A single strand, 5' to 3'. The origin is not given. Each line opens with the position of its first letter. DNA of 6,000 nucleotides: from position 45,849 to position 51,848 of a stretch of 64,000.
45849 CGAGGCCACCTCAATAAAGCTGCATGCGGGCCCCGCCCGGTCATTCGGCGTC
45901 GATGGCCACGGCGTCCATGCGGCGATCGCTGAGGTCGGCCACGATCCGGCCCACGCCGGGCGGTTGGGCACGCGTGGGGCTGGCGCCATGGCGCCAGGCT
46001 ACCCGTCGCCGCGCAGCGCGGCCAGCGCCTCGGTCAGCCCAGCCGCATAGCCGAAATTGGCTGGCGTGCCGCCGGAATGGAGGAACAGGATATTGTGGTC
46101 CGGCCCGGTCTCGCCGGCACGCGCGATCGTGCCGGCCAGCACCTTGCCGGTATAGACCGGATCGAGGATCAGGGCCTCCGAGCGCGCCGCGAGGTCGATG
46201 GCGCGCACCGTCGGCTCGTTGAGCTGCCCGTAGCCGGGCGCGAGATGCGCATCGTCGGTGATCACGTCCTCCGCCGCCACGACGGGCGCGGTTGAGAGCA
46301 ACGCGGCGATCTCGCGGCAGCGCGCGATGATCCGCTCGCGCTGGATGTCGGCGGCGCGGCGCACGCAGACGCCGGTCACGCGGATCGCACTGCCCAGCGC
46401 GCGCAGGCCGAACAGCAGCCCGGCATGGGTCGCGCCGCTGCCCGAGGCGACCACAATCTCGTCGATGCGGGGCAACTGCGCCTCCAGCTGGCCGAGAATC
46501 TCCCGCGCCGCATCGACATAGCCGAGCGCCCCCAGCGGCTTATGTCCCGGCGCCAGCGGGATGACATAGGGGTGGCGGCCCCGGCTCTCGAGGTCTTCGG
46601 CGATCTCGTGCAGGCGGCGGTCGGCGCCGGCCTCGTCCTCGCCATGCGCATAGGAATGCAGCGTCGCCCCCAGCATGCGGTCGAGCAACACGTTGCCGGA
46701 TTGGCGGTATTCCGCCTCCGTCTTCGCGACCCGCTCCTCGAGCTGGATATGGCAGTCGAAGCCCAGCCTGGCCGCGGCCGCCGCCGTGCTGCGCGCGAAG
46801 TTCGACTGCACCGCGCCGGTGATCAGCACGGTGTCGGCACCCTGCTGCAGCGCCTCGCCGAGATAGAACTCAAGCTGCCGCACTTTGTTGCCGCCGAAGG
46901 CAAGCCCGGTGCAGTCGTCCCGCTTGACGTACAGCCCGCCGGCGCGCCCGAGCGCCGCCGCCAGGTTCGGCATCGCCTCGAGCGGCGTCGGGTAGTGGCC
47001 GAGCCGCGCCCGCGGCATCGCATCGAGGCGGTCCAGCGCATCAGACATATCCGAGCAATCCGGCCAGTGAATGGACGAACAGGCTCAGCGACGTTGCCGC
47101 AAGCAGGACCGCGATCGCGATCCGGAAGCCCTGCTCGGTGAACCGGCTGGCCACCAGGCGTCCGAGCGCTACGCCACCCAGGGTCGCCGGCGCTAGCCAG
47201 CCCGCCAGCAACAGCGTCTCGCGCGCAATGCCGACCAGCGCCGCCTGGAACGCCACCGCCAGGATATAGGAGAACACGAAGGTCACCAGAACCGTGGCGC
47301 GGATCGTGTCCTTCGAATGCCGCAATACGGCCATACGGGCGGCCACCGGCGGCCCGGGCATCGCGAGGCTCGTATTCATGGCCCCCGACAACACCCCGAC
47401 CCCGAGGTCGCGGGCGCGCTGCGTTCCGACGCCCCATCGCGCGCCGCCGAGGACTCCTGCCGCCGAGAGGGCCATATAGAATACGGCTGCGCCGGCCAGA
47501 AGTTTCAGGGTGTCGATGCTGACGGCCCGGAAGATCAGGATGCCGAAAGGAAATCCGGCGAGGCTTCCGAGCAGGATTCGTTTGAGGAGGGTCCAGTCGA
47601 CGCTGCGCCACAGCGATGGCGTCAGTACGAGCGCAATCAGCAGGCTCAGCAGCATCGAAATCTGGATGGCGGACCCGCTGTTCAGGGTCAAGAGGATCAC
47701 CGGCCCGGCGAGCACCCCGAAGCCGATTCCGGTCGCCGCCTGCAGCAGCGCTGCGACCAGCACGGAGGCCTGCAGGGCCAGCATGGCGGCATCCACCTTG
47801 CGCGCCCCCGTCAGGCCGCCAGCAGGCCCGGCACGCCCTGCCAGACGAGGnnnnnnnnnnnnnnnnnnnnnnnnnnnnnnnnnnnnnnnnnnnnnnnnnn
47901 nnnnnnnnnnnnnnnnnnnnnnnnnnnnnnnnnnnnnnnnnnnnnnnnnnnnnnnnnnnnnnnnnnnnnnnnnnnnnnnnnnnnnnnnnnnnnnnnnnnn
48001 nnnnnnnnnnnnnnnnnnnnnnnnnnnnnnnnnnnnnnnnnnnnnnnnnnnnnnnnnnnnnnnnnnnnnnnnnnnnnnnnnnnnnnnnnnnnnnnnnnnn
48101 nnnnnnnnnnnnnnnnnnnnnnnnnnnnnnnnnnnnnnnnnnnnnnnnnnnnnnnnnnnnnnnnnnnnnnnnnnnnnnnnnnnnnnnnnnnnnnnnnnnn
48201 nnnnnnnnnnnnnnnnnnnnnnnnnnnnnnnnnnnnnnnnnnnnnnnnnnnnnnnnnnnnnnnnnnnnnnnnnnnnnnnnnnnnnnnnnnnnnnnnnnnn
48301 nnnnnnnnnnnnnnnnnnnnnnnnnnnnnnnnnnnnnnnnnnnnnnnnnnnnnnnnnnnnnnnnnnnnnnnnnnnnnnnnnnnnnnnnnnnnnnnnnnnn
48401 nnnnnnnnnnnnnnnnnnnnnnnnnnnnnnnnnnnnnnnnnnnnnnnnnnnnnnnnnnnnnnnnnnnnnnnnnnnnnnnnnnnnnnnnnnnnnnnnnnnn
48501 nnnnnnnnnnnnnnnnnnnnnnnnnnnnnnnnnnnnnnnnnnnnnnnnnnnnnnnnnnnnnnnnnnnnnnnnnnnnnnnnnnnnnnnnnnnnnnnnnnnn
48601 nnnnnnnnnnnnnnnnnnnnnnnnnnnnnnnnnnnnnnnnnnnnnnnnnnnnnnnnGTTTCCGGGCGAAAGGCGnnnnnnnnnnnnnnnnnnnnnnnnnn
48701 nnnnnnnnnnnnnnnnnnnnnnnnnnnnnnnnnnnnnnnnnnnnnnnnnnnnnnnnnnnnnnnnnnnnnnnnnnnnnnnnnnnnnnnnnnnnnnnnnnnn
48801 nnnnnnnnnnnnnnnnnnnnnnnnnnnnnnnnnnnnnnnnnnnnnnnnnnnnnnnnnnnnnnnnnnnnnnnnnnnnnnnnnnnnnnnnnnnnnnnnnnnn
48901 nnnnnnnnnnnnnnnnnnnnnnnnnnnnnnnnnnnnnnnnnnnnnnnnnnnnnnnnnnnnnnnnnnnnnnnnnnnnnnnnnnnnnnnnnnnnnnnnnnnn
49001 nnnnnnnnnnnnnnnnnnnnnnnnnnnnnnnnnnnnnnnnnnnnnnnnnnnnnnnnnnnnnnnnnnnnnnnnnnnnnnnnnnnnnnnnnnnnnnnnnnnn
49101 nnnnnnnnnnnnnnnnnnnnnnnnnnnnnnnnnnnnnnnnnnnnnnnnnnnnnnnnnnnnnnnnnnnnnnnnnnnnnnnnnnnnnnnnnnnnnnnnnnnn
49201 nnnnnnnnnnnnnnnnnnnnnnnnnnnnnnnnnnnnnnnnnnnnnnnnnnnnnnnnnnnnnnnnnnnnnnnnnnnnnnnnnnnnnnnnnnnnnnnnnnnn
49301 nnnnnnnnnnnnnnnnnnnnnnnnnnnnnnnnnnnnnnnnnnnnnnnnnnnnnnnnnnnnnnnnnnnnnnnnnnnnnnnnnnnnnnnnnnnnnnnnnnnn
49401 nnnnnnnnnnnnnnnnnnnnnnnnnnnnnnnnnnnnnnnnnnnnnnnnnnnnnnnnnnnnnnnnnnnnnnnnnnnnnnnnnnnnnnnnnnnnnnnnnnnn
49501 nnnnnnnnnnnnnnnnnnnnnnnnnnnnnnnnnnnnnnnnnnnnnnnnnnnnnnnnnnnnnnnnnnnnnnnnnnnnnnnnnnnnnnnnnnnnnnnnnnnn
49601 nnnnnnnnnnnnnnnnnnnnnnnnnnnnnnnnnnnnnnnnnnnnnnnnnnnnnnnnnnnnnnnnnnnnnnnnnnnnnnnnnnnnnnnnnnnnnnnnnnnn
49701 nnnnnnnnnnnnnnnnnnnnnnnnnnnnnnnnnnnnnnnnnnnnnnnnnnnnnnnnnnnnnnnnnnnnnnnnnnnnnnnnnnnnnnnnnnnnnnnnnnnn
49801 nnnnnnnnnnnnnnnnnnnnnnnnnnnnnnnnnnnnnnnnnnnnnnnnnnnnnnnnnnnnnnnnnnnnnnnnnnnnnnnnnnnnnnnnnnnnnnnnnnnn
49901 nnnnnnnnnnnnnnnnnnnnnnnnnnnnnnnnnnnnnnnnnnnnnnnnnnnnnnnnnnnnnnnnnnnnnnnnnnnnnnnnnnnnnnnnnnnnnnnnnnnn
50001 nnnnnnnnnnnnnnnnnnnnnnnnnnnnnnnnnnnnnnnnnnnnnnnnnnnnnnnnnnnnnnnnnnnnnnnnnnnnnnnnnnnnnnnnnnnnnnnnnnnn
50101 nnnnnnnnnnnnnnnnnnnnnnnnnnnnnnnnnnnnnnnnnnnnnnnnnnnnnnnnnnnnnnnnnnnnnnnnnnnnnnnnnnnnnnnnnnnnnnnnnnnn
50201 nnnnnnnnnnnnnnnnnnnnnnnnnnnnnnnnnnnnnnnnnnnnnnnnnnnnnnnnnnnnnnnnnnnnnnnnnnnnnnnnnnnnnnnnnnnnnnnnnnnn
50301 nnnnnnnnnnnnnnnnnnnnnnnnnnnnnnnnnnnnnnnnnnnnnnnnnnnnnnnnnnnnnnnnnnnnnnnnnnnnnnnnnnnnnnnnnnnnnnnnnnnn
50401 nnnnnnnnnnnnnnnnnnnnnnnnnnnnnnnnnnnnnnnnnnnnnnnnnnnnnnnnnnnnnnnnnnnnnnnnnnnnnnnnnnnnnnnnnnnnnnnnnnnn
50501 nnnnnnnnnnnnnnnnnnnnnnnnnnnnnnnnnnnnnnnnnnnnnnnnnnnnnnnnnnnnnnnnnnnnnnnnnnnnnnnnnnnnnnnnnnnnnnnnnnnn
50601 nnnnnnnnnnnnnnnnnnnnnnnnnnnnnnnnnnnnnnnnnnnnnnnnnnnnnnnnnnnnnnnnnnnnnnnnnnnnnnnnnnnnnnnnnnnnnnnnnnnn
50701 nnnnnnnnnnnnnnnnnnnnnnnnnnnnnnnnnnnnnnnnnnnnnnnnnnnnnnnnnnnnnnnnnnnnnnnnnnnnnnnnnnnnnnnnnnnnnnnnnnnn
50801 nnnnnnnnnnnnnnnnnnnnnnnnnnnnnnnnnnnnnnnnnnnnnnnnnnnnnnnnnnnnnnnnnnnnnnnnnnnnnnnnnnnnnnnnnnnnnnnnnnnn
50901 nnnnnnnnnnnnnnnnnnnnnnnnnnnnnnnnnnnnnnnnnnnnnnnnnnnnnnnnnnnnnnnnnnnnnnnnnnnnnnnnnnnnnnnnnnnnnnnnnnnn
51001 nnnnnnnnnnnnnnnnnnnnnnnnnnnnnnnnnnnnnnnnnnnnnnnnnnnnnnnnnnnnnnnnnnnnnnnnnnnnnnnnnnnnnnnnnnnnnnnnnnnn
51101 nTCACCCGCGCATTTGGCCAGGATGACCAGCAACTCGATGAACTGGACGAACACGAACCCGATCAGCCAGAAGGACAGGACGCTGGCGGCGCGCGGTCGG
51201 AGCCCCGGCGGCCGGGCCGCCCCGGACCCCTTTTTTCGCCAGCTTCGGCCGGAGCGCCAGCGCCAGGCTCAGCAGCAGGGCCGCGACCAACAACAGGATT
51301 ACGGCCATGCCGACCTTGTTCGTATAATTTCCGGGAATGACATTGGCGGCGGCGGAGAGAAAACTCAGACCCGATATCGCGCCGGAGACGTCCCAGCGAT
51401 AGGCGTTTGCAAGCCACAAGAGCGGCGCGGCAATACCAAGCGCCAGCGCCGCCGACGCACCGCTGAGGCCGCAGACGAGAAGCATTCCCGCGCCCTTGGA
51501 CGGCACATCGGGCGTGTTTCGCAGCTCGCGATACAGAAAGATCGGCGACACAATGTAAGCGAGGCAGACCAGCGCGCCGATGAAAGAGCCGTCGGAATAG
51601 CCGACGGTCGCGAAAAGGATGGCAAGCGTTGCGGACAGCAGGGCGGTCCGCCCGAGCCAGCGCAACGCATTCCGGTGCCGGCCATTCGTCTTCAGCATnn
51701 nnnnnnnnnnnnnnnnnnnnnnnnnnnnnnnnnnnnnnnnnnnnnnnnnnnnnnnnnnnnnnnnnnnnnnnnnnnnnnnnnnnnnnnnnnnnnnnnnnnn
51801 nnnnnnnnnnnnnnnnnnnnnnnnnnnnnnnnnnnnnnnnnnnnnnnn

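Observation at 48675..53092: Tandem array of three unrecognised paralogous membrane proteins with a conserved 4-Cys C-terminal domain (best candidate for a new system)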

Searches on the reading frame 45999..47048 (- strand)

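Call 10: search_protein_families(library=pfam, proteins=[window:45999-47048:-], max_evalue=0.001)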
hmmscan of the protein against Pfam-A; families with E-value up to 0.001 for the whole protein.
window:45999-47048:- (349 aa): 1 family
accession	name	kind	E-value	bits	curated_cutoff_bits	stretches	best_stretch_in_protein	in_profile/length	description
PF00291.31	PALP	-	8.7e-49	166.9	35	1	16-326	3-295/295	Pyridoxal-phosphate dependent enzyme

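Call 44: search_protein_families(library=ncbifam, proteins=[window:45999-47048:-], max_evalue=0.00001)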
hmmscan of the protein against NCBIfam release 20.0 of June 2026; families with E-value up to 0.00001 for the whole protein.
window:45999-47048:- (349 aa): 10 families
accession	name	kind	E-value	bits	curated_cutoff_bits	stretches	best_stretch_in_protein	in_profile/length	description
NF052482.1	sulfolyase_CuyA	equivalog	1.7e-106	355.8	450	1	8-336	3-329/332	D-cysteate sulfo-lyase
TIGR01275.1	ACC_deam_rel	subfamily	1.5e-83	280.8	289.4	1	16-335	3-318/321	pyridoxal phosphate-dependent enzymes, D-cysteine desulfhydrase family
NF003030.0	PRK03910.1-3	equivalog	7.6e-80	268.6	429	1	6-336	8-333/338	D-cysteine desulfhydrase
NF052537.1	CoM_syn_XcbE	exception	2.7e-77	260.1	450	1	8-332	3-321/322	coenzyme M biosynthesis enzyme XcbE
NF003032.0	PRK03910.1-5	equivalog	8.7e-75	251.9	469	1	5-335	4-327/330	D-cysteine desulfhydrase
NF003029.0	PRK03910.1-1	equivalog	1.8e-73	247.8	610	1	5-335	3-325/328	D-cysteine desulfhydrase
TIGR01274.1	ACC_deam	equivalog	2.6e-67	227.3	392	1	9-335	3-331/337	1-aminocyclopropane-1-carboxylate deaminase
NF010646.0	PRK14045.1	equivalog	2.7e-63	214.2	550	1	8-339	9-326/329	1-aminocyclopropane-1-carboxylate deaminase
TIGR00263.1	trpB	equivalog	4.5e-06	26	392.45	1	19-207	49-231/385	tryptophan synthase subunit beta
NF004771.0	PRK06110.1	equivalog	5.1e-06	25.8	317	0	20-234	21-209/323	threonine dehydratase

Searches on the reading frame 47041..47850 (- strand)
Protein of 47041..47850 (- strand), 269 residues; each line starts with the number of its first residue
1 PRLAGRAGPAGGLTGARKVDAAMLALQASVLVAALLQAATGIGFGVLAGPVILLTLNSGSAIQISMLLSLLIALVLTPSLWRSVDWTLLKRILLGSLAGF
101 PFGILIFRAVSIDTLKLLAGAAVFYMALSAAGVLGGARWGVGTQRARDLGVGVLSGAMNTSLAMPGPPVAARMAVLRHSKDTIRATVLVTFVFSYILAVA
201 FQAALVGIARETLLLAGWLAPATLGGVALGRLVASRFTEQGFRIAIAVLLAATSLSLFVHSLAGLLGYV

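Call 10: search_protein_families(library=pfam, proteins=[window:47041-47850:-], max_evalue=0.001)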
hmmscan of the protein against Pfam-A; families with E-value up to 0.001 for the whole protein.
window:47041-47850:- (269 aa): 1 family
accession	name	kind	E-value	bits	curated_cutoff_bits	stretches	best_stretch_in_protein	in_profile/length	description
PF01925.25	TauE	-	4.1e-20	72.9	32.6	1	29-257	4-237/237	Sulfite exporter TauE/SafE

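Call 44: search_protein_families(library=ncbifam, proteins=[window:47041-47850:-], max_evalue=0.00001)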
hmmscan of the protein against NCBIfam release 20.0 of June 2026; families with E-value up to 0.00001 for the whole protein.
window:47041-47850:- (269 aa): 0 families

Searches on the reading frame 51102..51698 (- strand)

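Call 5: search_protein_families(library=pfam, proteins=[window:51102-51698:-], max_evalue=1)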
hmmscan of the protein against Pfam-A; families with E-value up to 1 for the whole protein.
window:51102-51698:- (198 aa): 1 family
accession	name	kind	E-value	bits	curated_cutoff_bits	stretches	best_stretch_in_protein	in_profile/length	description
PF20444.3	DUF6703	-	0.0059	16.9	23.8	1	58-156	9-99/122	Family of unknown function (DUF6703)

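Call 6: search_protein_families(library=ncbifam, proteins=[window:51102-51698:-], max_evalue=1)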
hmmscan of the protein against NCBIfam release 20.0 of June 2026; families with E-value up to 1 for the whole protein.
window:51102-51698:- (198 aa): 0 families
